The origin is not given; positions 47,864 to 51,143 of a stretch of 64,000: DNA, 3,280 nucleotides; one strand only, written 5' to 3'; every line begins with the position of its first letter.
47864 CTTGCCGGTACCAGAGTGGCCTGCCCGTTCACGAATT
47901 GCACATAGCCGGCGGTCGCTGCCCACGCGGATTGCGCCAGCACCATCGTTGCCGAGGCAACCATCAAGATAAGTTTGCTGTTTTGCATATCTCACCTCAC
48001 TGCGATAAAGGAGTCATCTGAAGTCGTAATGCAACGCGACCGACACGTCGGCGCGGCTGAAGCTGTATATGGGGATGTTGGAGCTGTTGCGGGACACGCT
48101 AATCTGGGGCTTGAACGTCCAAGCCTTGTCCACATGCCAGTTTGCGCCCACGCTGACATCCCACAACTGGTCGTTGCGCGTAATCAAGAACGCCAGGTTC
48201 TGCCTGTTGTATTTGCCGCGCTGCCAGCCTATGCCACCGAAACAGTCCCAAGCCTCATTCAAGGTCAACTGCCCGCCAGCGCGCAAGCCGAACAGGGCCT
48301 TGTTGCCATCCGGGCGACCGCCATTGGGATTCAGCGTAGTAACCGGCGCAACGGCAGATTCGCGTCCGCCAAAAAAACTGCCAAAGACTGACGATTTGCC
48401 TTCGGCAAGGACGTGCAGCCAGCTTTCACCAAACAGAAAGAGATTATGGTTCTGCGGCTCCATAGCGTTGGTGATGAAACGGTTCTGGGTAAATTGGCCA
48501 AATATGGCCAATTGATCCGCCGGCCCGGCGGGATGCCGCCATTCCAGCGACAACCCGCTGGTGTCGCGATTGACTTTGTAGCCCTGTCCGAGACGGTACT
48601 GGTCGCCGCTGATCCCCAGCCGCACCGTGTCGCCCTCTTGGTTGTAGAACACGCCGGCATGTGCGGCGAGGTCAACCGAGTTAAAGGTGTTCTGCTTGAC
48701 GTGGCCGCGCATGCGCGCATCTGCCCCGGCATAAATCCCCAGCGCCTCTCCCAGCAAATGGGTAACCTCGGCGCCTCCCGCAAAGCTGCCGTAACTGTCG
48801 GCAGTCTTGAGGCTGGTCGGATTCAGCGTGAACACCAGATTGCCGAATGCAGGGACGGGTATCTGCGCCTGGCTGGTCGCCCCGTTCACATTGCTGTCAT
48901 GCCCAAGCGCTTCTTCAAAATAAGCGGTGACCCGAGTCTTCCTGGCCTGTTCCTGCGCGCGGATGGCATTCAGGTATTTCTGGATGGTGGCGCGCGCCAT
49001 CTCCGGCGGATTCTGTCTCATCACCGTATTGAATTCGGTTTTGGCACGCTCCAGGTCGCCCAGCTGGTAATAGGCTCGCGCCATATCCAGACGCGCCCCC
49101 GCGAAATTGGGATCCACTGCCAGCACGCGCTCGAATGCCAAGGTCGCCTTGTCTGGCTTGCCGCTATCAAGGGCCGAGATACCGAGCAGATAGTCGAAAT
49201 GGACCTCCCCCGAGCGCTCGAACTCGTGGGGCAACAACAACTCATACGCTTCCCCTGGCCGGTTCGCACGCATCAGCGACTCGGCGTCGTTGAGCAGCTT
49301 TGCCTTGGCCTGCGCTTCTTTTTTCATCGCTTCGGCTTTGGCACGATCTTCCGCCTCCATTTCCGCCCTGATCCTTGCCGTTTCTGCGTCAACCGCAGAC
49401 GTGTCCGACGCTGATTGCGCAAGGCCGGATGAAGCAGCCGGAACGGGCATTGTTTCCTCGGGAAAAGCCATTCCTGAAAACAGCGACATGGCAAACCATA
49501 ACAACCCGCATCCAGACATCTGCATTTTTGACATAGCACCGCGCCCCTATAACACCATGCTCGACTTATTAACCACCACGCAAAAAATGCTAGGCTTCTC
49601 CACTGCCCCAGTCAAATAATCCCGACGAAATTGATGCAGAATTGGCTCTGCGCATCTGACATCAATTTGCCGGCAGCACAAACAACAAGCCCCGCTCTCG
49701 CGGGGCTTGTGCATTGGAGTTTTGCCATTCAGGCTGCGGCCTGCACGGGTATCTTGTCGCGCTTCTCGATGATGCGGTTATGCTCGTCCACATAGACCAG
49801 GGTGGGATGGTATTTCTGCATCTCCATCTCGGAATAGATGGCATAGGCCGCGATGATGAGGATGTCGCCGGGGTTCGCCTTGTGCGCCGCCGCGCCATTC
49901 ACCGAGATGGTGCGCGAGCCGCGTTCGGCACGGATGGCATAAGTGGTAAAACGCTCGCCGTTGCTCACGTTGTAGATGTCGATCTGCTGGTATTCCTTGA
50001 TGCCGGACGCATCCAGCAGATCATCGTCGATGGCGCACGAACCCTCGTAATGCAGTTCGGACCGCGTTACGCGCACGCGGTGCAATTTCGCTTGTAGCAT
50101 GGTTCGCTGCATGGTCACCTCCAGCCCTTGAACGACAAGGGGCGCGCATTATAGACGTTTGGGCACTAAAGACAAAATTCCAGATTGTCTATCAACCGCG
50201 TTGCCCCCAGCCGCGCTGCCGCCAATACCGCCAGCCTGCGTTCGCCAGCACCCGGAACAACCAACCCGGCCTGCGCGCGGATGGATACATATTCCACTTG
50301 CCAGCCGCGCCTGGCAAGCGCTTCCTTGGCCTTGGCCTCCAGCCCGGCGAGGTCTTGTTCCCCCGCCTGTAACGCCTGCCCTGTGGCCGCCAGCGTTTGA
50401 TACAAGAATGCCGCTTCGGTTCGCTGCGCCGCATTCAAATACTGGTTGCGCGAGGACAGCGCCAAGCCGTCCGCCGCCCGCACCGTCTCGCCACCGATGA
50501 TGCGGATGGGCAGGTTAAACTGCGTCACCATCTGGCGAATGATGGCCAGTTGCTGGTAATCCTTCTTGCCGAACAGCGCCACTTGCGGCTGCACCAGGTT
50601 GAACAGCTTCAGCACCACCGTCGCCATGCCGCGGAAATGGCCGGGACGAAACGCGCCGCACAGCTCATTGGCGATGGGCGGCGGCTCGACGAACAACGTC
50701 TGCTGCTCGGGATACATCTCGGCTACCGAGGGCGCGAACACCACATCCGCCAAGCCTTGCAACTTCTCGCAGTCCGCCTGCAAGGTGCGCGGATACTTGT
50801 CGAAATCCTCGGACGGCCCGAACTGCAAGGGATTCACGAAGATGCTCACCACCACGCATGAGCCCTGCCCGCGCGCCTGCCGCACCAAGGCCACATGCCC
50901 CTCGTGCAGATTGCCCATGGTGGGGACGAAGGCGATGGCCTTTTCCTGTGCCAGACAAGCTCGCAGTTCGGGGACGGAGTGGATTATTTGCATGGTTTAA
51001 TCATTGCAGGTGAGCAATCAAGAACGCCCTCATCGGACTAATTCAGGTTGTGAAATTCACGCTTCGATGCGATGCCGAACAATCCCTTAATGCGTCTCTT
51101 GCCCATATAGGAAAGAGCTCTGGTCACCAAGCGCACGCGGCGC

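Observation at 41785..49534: Candidate type XI (Slam) secretion system with a giant 2067-aa multi-lobed cargo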

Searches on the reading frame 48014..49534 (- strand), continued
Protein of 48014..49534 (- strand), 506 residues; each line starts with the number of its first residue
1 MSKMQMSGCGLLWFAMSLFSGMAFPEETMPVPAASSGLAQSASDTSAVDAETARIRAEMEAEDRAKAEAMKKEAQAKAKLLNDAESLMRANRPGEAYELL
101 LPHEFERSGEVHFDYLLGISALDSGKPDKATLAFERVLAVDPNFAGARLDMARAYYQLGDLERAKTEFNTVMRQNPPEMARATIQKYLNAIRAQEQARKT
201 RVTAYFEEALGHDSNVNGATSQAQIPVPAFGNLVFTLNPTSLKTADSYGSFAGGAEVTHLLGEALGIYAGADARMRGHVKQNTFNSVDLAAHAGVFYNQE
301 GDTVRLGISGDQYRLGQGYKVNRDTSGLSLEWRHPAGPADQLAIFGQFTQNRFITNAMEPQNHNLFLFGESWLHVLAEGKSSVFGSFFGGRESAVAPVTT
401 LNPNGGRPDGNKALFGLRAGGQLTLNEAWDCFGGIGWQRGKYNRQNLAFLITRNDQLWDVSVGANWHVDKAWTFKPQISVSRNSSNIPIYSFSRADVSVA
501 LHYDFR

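Call 31: search_solved_structures(query=A3, max_evalue=1)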
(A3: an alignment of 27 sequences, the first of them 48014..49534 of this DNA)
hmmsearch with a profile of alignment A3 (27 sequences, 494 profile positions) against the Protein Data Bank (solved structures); distinct sequences matched with E-value up to 1: 30.
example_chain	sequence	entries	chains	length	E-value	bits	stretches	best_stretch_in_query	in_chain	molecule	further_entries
9qhb_A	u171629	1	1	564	3.4e-08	36.1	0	105-168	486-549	Engineered tetratricopeptide repeat protein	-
8bu0_A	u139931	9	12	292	1.5e-05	27.4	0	105-168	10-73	Consensus tetratricopeptide repeat protein | Crystal structure of an 8-repeat consensus TPR superhelix with Zinc. | Monomer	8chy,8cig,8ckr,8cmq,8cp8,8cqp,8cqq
3kd7_A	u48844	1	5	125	1.9e-05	27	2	108-169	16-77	CTPR390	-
5hrz_A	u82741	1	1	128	2.9e-05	26.4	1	104-169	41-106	TPR domain protein 1na0C3_3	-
9qhc_A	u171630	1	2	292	3.2e-05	26.3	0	105-168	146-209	Engineered tetratricopeptide repeat protein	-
6vl6_A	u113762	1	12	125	5.8e-05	25.5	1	104-169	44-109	T33_dn2A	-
1na0_A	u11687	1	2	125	8.2e-05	25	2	105-169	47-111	designed protein CTPR3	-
6vfh_A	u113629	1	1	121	0.00023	23.5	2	124-183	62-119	T33_dn10A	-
8ump_A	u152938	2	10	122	0.00062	22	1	105-169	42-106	T33-ml35-redesigned-TPR-domain-fold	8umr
6v8e_A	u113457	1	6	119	0.00068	21.9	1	124-169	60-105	Designed protein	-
6vfi_B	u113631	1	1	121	0.0008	21.7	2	124-168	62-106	O43_dn18B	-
8ch0_A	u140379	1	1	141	0.0016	20.7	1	105-168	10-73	Consensus tetratricopeptide repeat protein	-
2fo7_A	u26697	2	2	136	0.0018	20.5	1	105-168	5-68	SYNTHETIC CONSENSUS TPR PROTEIN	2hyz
1na3_A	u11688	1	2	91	0.0036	19.5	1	105-169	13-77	designed protein CTPR2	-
6vl6_B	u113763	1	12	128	0.0069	18.6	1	102-168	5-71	T33_dn2B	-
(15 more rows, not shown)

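Call 50: predict_structure(alignment_id=A3)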
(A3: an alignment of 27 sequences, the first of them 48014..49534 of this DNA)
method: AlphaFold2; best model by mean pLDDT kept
length: 506 residues; sequences in the alignment: 27
mean_pLDDT: 81.8   pTM: 0.64
mean pLDDT of the five models: 81.8, 81.7, 78.2, 77.0, 76.6
residues with pLDDT >= 90: 273; 70-90: 142; 50-70: 23; < 50: 68
segments of 3 or more residues with pLDDT < 50: 1-10, 13-47, 221-240
pLDDT, mean of each block of 10 residues (from residue 1): 44 45 28 36 43 60 71 81 94 95 90 96 94 94 91 92 92 90 93 85 94 76 40 38 81 94 93 91 87 94 94 84 91 91 95 80 92 85 94 87 78 94 92 95 83 92 92 94 87 92 83
secondary structure, 60 per line:
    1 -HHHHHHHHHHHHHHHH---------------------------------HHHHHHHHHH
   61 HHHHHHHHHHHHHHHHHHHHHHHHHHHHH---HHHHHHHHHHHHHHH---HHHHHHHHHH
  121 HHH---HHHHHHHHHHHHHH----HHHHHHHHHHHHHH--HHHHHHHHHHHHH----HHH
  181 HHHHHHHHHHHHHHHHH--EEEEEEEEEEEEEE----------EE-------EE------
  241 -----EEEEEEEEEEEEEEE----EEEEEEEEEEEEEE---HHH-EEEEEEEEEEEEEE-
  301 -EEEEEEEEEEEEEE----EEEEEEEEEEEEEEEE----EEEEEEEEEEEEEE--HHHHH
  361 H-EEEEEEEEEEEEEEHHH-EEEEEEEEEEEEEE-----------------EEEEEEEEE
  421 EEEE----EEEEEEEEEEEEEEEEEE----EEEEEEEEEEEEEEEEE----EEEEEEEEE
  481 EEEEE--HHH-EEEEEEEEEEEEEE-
elements in order: H2-17 H51-89 H93-107 H111-123 H127-140 H145-158 H161-173 H178-197 E200-213 E246-260 E265-278 E286-299 E302-315 E320-335 E340-353 H356-361 E363-376 E381-394 E412-424 E429-446 E451-467 E472-485 E492-505

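Call 52: search_protein_families(library=pfam, proteins=[P0030, P0067, P0012], max_evalue=0.0001)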
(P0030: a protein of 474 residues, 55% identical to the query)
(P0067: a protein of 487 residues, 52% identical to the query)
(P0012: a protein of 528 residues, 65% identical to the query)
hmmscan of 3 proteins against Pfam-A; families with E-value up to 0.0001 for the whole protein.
P0030 (474 aa): 10 families
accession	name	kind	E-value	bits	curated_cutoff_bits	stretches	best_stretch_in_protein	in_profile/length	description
PF14559.12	TPR_19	-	5.3e-13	49.5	25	1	92-151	1-59/68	Tetratricopeptide repeat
PF13432.12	TPR_16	-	5.9e-09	36.6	32.7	1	86-136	1-51/65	Tetratricopeptide repeat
PF07719.23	TPR_2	-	3.6e-08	33.4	27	0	86-114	5-33/34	Tetratricopeptide repeat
PF04575.19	SlipAM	-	7.4e-08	32.7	22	1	178-474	6-288/288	Surface lipoprotein assembly modifier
PF13371.12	TPR_9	-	1.7e-07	31.6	35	1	90-154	3-67/73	Tetratricopeptide repeat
PF00515.34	TPR_1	-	2.6e-06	27.4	27.8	0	86-115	5-34/34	Tetratricopeptide repeat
PF16918.11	PknG_TPR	-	2.8e-06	26.8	27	1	39-144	85-189/340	Protein kinase G tetratricopeptide repeat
PF13428.12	TPR_14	-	7.1e-06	26.7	23.5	0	86-124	5-43/44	Tetratricopeptide repeat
PF07721.20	TPR_4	-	4.5e-05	24.1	27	0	117-137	2-22/26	Tetratricopeptide repeat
PF13174.12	TPR_6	-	9.1e-05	23.3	26.3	0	118-147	2-31/33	Tetratricopeptide repeat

P0067 (487 aa): 9 families
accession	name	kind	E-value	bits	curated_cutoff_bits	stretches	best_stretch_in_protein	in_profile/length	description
PF13432.12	TPR_16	-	1.8e-10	41.5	32.7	1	97-160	1-64/65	Tetratricopeptide repeat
PF04575.19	SlipAM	-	2e-09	37.9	22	1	192-486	9-288/288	Surface lipoprotein assembly modifier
PF14559.12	TPR_19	-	2.1e-09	38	25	1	104-162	2-61/68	Tetratricopeptide repeat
PF07719.23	TPR_2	-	1.8e-07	31.2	27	0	132-156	6-30/34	Tetratricopeptide repeat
PF13371.12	TPR_9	-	2.4e-07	31.1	35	1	108-167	10-69/73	Tetratricopeptide repeat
PF13428.12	TPR_14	-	2.3e-06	28.2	23.5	0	129-161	3-35/44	Tetratricopeptide repeat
PF16918.11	PknG_TPR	-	3.6e-06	26.4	27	1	40-136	75-171/340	Protein kinase G tetratricopeptide repeat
PF13174.12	TPR_6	-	5.8e-05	23.9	26.3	0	129-155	2-28/33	Tetratricopeptide repeat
PF00515.34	TPR_1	-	5.9e-05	23.2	27.8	0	97-126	5-34/34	Tetratricopeptide repeat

P0012 (528 aa): 7 families
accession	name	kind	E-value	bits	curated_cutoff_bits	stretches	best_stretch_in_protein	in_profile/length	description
PF14559.12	TPR_19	-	3.4e-11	43.7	25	1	141-200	1-59/68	Tetratricopeptide repeat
PF07719.23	TPR_2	-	1.7e-08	34.4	27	0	135-164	5-34/34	Tetratricopeptide repeat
PF13371.12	TPR_9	-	5.3e-08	33.2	35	1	140-205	4-69/73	Tetratricopeptide repeat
PF13432.12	TPR_16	-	1.5e-07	32.2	32.7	1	135-184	1-50/65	Tetratricopeptide repeat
PF04575.19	SlipAM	-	8.2e-07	29.3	22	1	232-527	11-288/288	Surface lipoprotein assembly modifier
PF00515.34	TPR_1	-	7.1e-06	26.1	27.8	0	135-164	5-34/34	Tetratricopeptide repeat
PF13181.12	TPR_8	-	8.9e-05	22.8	25.7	0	167-189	3-25/34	Tetratricopeptide repeat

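Call 54: fold_search(model_id=the predicted structure, library=pdb)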
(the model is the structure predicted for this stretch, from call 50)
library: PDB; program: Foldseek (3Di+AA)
matches with E <= 10: 1633; with E <= 0.001: 611
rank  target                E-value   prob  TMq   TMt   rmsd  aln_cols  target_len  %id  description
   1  9b8a                  3.0e-13  1.00  0.34  0.32  16.3       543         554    9  Cryo-EM structure of E. coli cellulose synthase subunit C (released 2025-02-19)
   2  9b8h_A                2.4e-12  1.00  0.34  0.31  15.0       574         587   10  Cryo-EM structure of E. coli cellulose synthase subunit C with cellotetraose (released 2025-02-19)
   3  3kvn_A                4.0e-11  1.00  0.25  0.21  27.2       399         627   13  Crystal structure of the full-length autotransporter EstA from Pseudomonas aeruginosa (released 2010-01-26)
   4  3kvn_X                5.8e-11  1.00  0.24  0.20  19.8       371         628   13  Crystal structure of the full-length autotransporter EstA from Pseudomonas aeruginosa (released 2010-01-26)
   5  3pgr                  8.8e-10  1.00  0.37  0.49   9.6       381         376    9  Asp348Arg mutant of EcFadL (released 2011-05-25)
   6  2r88_A                1.7e-09  1.00  0.37  0.50   9.5       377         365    9  Crystal structure of the long-chain fatty acid transporter FadL mutant delta S3 kink (released 2008-09-23)
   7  2r4n_A                2.2e-09  1.00  0.36  0.41  10.1       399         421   10  Crystal structure of the long-chain fatty acid transporter FadL mutant N33A (released 2008-09-16)
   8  2r89_A                3.5e-09  1.00  0.38  0.51   8.3       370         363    9  Crystal structure of the long-chain fatty acid transporter FadL mutant delta N3 (released 2008-09-23)
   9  9h80_M                3.5e-09  1.00  0.30  0.37  12.9       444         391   10  Structure of the outer membrane exopolysaccharide transporter PelBC (released 2025-06-11)
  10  2r4l_A                4.7e-09  1.00  0.37  0.44  10.2       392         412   10  Crystal structure of the long-chain fatty acid transporter FadL mutant P34A (released 2008-09-16)
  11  6tzk                  5.0e-09  1.00  0.34  0.38  11.1       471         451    9  Bacterial cellulose synthase outermembrane channel BcsC with terminal TPR repeat (released 2019-10-23)
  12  1uyn                  6.4e-09  1.00  0.28  0.45  17.1       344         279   12  Translocator domain of autotransporter NalP from Neisseria meningitidis (released 2004-03-18)
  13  3pgs_B                6.8e-09  1.00  0.36  0.41   9.0       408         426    8  Phe3Gly mutant of EcFadL (released 2011-05-25)
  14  2x9k                  7.2e-09  1.00  0.40  0.67   5.8       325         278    9  Structure of a E.coli porin (released 2011-01-26)
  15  2r4o_A                7.7e-09  1.00  0.36  0.42   9.9       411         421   10  Crystal structure of the long-chain fatty acid transporter FadL mutant delta NPA (released 2008-09-16)
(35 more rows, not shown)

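Call 98: find_encoding_contigs(protein=P0030, flank=9000, max_places=1)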
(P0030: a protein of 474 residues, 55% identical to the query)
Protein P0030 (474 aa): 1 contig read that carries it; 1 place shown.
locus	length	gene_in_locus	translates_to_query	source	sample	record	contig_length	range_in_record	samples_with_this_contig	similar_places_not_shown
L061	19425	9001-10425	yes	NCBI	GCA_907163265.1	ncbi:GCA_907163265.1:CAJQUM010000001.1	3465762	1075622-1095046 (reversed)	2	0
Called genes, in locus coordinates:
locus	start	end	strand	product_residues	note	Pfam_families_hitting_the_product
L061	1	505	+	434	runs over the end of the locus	PF00483:NTP_transferase, PF12804:NTP_transf_3 (weak), PF24894:Hexapep_GlmU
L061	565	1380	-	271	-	PF02649:GCHY-1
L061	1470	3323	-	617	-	PF13292:DXP_synthase_N, PF00676:E1_dh, PF02779:Transket_pyr, PF02780:Transketolase_C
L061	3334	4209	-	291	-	PF00348:polyprenyl_synt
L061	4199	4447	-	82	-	PF02609:Exonuc_VII_S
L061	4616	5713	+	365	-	PF00355:Rieske, PF00848:Ring_hydroxyl_A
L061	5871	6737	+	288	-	PF00892:EamA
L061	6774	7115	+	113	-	PF11964:SpoIIAA-like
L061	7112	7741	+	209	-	PF01612:DNA_pol_A_exo1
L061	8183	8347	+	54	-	-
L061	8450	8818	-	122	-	PF01985:CRS1_YhbY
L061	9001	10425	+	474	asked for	PF16918:PknG_TPR (faint), PF07719:TPR_2 (faint), PF13174:TPR_6 (faint), PF13428:TPR_14 (faint), PF13371:TPR_9 (weak), PF13432:TPR_16 (weak), PF14559:TPR_19, PF04575:SlipAM, +1 more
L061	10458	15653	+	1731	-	PF04773:FecR (weak)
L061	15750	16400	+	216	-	PF01728:FtsJ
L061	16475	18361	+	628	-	PF06480:FtsH_ext, PF06068:TIP49 (weak), PF00004:AAA, PF17862:AAA_lid_3, PF01434:Peptidase_M41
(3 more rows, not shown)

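Call 99: find_encoding_contigs(protein=P0097, flank=9000, max_places=1)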
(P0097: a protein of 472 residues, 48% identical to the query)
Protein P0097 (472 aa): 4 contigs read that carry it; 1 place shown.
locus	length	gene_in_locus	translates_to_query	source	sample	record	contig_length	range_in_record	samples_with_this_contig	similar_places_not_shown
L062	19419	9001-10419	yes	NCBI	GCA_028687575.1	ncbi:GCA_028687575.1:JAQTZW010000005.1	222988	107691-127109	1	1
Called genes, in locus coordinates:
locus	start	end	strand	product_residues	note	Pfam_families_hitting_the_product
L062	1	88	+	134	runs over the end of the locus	PF02472:ExbD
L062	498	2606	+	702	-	PF18921:Cyanophycin_syn, PF01071:GARS_A (weak), PF02222:ATP-grasp, PF02786:CPSase_L_D2, PF08443:RimK (weak), PF13549:ATP-grasp_5, PF07478:Dala_Dala_lig_C (weak), PF08245:Mur_ligase_M (weak)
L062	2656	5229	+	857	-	PF18921:Cyanophycin_syn, PF01071:GARS_A (weak), PF02786:CPSase_L_D2 (weak), PF07478:Dala_Dala_lig_C (faint), PF08443:RimK (weak), PF14397:ATPgrasp_ST (faint), PF08245:Mur_ligase_M, PF02875:Mur_ligase_C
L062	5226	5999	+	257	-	PF22435:MRM3-like_sub_bind, PF00588:SpoU_methylase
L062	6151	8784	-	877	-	PF17900:Peptidase_M1_N, PF01433:Peptidase_M1, PF11940:DUF3458, PF17432:DUF3458_C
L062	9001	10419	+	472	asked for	PF07719:TPR_2 (faint), PF13432:TPR_16 (weak), PF14559:TPR_19, PF04575:SlipAM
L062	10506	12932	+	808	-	PF04773:FecR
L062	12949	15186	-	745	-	PF05226:CHASE2, PF00211:Guanylate_cyc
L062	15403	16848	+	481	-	PF00270:DEAD, PF04851:ResIII, PF00271:Helicase_C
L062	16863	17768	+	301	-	PF01734:Patatin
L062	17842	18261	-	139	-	PF14489:QueF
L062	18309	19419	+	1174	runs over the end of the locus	PF02463:SMC_N, PF13175:AAA_15, PF13304:AAA_21 (weak), PF13476:AAA_23, PF06470:SMC_hinge (weak)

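Call 100: find_encoding_contigs(protein=P0105, flank=9000, max_places=1)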
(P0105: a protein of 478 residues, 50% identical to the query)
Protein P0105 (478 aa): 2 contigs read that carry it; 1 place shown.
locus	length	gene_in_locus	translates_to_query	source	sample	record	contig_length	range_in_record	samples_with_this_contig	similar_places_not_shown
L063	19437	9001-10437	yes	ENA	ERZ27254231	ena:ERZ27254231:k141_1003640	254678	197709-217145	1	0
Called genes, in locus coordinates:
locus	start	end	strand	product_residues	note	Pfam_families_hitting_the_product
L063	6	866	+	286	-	PF08668:HDOD, PF01966:HD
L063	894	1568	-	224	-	PF00565:SNase, PF05901:Excalibur (faint)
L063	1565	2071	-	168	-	PF04608:PgpA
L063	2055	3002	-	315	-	PF00586:AIRS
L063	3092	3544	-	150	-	PF01029:NusB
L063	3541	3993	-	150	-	PF00885:DMRL_synthase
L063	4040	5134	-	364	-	PF00926:DHBP_synthase, PF00925:GTP_cyclohydro2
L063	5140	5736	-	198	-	PF00677:Lum_binding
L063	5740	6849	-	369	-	PF00383:dCMP_cyt_deam_1, PF14437:MafB19-deam, PF01872:RibD_C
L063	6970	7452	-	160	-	PF22811:Zn_ribbon_NrdR, PF03477:ATP-cone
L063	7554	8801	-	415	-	PF00464:SHMT, PF00155:Aminotran_1_2, PF01212:Beta_elim_lyase (faint)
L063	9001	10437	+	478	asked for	PF07719:TPR_2 (faint), PF13428:TPR_14 (faint), PF13371:TPR_9 (weak), PF13432:TPR_16 (weak), PF14559:TPR_19, PF04575:SlipAM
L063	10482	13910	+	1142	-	PF04773:FecR (weak)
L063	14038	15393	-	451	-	PF01523:PmbA_TldD_1st, PF19290:PmbA_TldD_2nd, PF19289:PmbA_TldD_3rd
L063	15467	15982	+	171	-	PF04751:DarP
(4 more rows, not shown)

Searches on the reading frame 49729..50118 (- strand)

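Call 20: search_protein_families(library=pfam, proteins=[window:49729-50118:-], max_evalue=0.001)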
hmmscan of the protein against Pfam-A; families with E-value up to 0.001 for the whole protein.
window:49729-50118:- (129 aa): 1 family
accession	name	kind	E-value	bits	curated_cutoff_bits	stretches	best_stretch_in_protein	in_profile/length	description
PF02261.22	Asp_decarbox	-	2.2e-48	163.4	25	1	3-116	1-114/115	Aspartate decarboxylase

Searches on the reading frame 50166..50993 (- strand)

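Call 20: search_protein_families(library=pfam, proteins=[window:50166-50993:-], max_evalue=0.001)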
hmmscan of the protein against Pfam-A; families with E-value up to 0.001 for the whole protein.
window:50166-50993:- (275 aa): 1 family
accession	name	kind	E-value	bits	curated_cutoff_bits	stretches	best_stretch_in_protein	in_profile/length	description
PF02569.21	Pantoate_ligase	-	3.5e-100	335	20.7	1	2-271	1-267/268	Pantoate-beta-alanine ligase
